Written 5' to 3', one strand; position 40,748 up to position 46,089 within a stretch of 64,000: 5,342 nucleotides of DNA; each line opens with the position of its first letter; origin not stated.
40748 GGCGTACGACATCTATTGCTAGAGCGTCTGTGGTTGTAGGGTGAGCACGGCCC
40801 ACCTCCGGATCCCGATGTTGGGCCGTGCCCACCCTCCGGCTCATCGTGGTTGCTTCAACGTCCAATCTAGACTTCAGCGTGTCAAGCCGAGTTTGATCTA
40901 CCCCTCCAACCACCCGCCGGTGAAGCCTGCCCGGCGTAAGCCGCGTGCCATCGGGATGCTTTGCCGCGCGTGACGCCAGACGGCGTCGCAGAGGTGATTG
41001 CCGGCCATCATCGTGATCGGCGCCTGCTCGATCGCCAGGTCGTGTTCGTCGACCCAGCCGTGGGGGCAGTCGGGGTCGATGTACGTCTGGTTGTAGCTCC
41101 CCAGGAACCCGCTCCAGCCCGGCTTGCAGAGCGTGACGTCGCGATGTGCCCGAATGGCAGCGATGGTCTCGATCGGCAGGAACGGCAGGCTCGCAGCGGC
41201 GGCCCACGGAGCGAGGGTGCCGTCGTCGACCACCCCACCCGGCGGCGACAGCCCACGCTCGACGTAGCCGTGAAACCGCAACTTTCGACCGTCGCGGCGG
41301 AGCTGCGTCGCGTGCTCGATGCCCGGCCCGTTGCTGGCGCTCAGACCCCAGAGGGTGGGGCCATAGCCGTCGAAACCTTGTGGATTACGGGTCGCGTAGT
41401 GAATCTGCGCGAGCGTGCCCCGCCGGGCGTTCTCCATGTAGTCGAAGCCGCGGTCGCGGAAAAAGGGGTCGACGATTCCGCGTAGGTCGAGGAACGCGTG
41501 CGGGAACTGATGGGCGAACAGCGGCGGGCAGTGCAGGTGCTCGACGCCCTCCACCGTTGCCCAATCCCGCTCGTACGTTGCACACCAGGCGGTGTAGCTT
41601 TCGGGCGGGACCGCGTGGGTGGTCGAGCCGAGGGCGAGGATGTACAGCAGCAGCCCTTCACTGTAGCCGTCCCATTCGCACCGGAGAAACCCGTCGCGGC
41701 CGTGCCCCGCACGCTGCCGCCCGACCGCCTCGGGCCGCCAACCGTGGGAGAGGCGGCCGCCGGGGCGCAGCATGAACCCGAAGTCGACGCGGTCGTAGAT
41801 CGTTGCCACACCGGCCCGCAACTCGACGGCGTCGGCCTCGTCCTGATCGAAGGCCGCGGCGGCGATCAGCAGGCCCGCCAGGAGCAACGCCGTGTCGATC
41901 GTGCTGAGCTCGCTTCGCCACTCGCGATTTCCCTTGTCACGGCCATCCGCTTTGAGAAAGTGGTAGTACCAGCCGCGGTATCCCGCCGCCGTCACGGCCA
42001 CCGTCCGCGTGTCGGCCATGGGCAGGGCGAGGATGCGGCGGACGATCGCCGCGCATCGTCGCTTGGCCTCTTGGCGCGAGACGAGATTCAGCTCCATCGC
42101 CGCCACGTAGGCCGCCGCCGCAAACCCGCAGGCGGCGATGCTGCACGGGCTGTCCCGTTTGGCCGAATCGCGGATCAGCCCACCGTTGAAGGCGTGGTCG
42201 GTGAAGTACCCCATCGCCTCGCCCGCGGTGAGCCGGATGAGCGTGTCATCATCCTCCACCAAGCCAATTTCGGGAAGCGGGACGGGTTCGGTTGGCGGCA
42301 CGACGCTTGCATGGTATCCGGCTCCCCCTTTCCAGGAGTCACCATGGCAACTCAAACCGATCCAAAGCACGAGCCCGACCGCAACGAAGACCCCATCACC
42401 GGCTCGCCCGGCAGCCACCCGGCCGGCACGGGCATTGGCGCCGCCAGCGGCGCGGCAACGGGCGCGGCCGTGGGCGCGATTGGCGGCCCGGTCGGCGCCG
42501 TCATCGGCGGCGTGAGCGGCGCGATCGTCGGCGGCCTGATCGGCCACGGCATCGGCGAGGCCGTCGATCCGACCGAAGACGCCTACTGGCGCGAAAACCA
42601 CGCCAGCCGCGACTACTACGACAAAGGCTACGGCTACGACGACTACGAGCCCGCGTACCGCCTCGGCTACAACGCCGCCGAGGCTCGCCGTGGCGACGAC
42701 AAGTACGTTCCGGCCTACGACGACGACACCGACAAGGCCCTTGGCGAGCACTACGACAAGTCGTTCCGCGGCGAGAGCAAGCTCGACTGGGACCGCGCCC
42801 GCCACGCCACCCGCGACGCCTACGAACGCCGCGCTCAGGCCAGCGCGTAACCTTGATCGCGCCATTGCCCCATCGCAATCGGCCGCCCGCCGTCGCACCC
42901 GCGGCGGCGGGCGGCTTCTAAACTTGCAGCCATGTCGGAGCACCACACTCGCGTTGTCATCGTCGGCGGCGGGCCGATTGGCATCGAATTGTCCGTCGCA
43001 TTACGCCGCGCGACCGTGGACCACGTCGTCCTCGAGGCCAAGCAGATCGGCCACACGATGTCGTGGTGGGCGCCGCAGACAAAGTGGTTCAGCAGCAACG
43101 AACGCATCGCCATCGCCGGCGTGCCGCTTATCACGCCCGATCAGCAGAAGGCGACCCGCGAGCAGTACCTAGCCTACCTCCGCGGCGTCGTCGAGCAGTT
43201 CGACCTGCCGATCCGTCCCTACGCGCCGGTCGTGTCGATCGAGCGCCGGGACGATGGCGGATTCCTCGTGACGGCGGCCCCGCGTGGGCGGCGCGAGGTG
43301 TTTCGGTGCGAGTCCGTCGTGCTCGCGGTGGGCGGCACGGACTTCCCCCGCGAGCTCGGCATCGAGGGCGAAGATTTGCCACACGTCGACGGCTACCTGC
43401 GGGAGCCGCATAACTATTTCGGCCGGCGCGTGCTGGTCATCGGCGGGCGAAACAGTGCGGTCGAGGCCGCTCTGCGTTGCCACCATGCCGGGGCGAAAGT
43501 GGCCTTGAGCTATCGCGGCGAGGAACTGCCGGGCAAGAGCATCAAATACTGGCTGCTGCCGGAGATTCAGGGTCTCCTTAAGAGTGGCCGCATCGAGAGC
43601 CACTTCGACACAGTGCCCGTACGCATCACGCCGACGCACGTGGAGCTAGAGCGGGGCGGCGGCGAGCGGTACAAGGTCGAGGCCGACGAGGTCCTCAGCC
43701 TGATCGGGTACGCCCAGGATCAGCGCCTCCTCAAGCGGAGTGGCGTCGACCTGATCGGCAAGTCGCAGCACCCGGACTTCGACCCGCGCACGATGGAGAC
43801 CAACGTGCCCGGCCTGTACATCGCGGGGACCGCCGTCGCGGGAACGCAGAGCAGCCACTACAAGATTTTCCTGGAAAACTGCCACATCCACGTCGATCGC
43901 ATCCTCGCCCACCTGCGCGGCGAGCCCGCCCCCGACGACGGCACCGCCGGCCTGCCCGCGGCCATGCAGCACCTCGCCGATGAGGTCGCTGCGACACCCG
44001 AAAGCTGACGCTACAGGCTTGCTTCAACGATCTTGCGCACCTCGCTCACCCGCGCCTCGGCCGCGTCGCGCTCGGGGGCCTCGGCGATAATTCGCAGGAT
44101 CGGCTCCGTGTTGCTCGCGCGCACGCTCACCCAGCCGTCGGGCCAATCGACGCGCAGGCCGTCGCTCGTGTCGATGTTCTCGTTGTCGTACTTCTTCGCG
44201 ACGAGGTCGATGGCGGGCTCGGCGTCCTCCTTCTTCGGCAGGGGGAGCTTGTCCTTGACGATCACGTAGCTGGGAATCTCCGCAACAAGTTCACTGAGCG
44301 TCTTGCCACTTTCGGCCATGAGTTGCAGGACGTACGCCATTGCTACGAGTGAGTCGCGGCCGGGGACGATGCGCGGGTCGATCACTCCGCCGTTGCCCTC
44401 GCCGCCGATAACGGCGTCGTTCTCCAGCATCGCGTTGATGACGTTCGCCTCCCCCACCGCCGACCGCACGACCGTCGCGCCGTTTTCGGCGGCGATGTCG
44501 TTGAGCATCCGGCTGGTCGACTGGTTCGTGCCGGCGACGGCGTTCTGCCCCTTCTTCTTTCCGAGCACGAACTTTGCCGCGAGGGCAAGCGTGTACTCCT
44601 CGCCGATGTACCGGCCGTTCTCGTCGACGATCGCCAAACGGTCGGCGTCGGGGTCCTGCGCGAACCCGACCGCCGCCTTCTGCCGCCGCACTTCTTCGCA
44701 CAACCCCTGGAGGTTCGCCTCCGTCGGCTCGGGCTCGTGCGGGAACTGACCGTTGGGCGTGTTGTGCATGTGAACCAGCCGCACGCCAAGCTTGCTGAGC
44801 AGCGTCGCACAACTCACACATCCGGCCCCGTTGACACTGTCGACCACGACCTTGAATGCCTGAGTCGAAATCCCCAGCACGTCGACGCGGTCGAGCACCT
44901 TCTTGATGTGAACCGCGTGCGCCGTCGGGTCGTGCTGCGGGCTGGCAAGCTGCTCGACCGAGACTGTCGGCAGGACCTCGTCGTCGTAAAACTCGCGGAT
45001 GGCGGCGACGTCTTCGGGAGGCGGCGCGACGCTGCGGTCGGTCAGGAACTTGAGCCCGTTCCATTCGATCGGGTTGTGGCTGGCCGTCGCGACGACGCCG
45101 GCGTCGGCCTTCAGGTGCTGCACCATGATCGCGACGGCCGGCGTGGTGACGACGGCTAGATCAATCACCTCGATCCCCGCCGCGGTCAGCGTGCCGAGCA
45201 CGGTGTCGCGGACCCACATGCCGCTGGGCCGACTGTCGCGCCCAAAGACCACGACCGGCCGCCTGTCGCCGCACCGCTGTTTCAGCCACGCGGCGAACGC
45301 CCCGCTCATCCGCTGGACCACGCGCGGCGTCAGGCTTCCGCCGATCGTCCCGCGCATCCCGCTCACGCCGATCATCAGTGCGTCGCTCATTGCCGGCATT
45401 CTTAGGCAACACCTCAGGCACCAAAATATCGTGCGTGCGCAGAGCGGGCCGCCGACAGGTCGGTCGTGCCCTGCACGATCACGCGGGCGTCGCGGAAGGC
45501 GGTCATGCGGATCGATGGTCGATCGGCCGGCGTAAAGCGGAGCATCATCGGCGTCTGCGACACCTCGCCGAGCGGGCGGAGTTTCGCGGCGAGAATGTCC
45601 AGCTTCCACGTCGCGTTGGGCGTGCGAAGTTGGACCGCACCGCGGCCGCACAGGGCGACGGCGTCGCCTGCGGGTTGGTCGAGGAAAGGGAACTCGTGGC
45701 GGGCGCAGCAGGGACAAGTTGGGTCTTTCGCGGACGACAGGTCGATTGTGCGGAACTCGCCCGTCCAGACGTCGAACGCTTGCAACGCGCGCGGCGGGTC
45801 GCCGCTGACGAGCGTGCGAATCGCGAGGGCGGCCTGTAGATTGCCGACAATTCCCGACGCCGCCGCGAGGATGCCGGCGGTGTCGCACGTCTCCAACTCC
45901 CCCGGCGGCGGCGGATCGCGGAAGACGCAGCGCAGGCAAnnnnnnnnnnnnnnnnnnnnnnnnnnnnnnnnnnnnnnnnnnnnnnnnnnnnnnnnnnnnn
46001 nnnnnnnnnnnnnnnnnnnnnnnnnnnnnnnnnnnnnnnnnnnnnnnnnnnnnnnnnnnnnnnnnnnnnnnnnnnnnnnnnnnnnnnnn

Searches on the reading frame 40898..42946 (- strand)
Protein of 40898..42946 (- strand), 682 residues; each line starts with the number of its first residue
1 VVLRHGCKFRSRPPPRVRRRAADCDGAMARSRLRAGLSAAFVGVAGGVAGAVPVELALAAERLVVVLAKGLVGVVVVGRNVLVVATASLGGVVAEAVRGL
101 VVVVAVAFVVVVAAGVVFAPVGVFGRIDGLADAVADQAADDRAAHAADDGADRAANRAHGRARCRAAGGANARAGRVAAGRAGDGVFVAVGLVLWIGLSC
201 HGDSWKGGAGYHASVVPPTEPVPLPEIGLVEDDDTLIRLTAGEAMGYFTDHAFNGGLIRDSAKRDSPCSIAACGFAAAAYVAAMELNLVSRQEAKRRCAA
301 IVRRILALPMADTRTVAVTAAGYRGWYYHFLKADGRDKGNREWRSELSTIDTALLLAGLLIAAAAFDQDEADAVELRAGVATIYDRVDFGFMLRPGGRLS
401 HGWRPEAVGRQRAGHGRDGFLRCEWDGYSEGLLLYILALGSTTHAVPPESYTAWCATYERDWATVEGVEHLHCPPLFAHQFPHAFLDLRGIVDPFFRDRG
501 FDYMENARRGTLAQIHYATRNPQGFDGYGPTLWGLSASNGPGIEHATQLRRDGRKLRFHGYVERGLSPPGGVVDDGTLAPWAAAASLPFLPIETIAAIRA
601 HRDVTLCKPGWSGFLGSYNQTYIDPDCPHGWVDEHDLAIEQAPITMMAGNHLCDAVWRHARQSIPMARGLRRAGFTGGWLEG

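Call 11: search_protein_families(library=pfam, proteins=[window:40898-42946:-], max_evalue=0.01)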
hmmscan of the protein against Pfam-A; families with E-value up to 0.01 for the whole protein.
window:40898-42946:- (682 aa): 1 family
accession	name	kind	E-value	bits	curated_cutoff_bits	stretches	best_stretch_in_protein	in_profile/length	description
PF10091.15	Glycoamylase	-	1.1e-59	202.1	27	1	424-662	3-219/221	Putative glucoamylase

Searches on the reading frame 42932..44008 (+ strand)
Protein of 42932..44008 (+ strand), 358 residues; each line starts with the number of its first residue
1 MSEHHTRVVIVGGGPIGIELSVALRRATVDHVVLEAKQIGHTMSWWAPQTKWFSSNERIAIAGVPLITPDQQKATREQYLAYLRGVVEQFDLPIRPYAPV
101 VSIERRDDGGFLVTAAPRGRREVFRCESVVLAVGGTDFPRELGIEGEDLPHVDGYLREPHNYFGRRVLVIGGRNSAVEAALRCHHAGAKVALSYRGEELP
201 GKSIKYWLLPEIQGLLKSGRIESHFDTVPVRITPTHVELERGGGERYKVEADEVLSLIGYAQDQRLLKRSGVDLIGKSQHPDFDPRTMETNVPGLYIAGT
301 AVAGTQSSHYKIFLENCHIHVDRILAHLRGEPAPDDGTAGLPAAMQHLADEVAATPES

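Call 11: search_protein_families(library=pfam, proteins=[window:42932-44008:+], max_evalue=0.01)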
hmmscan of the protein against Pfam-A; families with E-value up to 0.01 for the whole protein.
window:42932-44008:+ (358 aa): 9 families
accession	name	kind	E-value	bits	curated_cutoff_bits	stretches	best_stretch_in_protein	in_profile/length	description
PF13738.12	Pyr_redox_3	-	4.3e-62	210.5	30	1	9-299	1-305/305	Pyridine nucleotide-disulphide oxidoreductase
PF07992.20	Pyr_redox_2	-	4.7e-23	82.5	26.1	2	98-302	71-277/291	Pyridine nucleotide-disulphide oxidoreductase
PF13434.12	Lys_Orn_oxgnase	-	2e-08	34.2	21.3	1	71-192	89-216/339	L-lysine 6-monooxygenase/L-ornithine 5-monooxygenase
PF00070.33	Pyr_redox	-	1e-07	32.8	22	1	7-36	1-30/82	Pyridine nucleotide-disulphide oxidoreductase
PF03486.20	HI0933_like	-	9.2e-07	29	50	0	78-140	110-169/244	HI0933-like protein Rossmann domain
PF01266.30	DAO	-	4.4e-06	26.9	27.9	0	66-135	138-204/353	FAD dependent oxidoreductase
PF01494.25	FAD_binding_3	-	0.00029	20.6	22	1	6-37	2-33/349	FAD binding domain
PF13241.12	NAD_binding_7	-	0.0095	16.9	22.1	0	6-38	8-39/104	Putative NAD(P)-binding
PF12831.13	FAD_oxidored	-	0.0097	15.7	27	0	167-199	2-34/416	FAD dependent oxidoreductase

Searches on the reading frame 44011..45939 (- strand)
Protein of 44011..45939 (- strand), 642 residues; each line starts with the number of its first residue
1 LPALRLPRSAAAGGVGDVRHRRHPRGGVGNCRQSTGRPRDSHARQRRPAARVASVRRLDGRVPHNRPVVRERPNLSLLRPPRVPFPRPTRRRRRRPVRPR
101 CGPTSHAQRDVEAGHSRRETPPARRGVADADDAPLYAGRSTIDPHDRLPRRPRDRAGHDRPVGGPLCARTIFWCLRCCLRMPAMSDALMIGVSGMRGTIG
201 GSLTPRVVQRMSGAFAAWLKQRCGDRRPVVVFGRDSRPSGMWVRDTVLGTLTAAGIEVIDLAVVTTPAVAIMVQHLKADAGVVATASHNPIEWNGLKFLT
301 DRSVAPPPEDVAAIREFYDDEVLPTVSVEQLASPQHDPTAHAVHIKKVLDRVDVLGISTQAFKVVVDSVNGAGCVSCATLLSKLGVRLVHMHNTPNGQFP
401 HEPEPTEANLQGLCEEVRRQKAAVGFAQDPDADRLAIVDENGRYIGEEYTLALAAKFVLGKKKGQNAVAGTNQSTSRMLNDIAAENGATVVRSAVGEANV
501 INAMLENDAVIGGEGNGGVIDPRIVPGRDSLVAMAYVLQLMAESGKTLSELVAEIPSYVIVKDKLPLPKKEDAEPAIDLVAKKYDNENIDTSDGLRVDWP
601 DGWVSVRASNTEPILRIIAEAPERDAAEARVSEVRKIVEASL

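Call 11: search_protein_families(library=pfam, proteins=[window:44011-45939:-], max_evalue=0.01)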
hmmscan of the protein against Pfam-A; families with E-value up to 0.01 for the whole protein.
window:44011-45939:- (642 aa): 4 families
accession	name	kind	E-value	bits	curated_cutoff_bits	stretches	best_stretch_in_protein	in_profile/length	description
PF02878.22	PGM_PMM_I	-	3.9e-30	104.8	22.5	1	190-320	4-133/138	Phosphoglucomutase/phosphomannomutase, alpha/beta/alpha domain I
PF02880.22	PGM_PMM_III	-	4.6e-24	85.2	20.7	1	449-555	4-111/115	Phosphoglucomutase/phosphomannomutase, alpha/beta/alpha domain III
PF02879.22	PGM_PMM_II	-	1.6e-22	80.4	29.3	1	344-442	3-103/103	Phosphoglucomutase/phosphomannomutase, alpha/beta/alpha domain II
PF00408.26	PGM_PMM_IV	-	1e-10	42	23.1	1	577-635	12-66/68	Phosphoglucomutase/phosphomannomutase, C-terminal domain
